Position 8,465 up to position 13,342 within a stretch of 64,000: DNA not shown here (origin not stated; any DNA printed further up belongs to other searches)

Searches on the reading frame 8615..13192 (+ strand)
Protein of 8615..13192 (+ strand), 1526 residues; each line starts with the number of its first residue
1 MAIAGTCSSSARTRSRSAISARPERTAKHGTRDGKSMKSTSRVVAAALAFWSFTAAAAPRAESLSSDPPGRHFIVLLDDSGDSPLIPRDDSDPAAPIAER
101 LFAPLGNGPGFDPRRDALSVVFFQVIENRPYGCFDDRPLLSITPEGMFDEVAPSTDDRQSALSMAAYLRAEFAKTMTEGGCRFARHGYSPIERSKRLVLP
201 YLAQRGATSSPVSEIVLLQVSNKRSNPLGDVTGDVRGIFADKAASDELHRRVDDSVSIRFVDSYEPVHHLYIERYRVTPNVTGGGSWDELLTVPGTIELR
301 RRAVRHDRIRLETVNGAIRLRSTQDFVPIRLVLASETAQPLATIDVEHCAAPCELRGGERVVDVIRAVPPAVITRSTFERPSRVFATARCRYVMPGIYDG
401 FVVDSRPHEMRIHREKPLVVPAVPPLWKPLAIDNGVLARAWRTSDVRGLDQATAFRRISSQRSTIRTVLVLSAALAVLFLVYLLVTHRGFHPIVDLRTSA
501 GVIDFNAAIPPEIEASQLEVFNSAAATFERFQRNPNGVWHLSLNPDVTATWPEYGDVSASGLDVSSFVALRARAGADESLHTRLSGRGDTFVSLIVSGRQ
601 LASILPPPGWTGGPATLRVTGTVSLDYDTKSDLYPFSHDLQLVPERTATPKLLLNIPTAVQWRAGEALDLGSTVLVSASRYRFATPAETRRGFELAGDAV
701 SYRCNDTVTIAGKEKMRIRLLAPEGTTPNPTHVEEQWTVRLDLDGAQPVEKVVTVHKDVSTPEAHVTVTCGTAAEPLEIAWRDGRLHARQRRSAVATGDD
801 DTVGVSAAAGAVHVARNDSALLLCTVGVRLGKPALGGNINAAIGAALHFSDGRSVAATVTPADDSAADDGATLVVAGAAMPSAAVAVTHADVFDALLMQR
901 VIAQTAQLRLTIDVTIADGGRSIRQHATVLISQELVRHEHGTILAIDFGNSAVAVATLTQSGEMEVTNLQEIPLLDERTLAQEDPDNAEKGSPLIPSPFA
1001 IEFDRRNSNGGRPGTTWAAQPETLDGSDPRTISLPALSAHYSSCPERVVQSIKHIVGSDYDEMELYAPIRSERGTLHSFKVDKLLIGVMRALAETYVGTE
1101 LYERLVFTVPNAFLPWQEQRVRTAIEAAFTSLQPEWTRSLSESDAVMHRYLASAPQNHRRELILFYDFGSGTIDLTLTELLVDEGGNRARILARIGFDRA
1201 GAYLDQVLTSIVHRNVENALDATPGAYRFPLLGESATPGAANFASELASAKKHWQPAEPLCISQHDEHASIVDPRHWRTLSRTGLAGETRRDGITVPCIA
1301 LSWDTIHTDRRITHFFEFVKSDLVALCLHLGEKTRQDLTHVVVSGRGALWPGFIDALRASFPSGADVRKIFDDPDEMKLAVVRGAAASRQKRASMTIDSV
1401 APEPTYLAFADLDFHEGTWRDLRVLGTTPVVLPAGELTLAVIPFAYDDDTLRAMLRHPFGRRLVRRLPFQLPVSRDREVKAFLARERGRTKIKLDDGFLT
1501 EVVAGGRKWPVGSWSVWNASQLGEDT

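Call 10: search_protein_families(library=pfam, proteins=[window:8615-13192:+], max_evalue=0.01)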
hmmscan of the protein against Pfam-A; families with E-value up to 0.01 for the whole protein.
window:8615-13192:+ (1526 aa): 1 family
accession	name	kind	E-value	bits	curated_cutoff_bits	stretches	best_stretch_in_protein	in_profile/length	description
PF00012.26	HSP70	-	0.007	15.1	20.6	0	1072-1180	106-205/599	Hsp70 protein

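Call 80: search_protein_families(library=padloc, proteins=[window:8615-13192:+], max_evalue=0.001)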
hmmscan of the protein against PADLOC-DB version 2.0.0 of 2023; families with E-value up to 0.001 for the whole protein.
window:8615-13192:+ (1526 aa): 1 family
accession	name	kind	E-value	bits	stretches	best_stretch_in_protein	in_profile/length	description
PDLC04731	PDC-M61B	-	0.00017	18.4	1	1155-1214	342-405/588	-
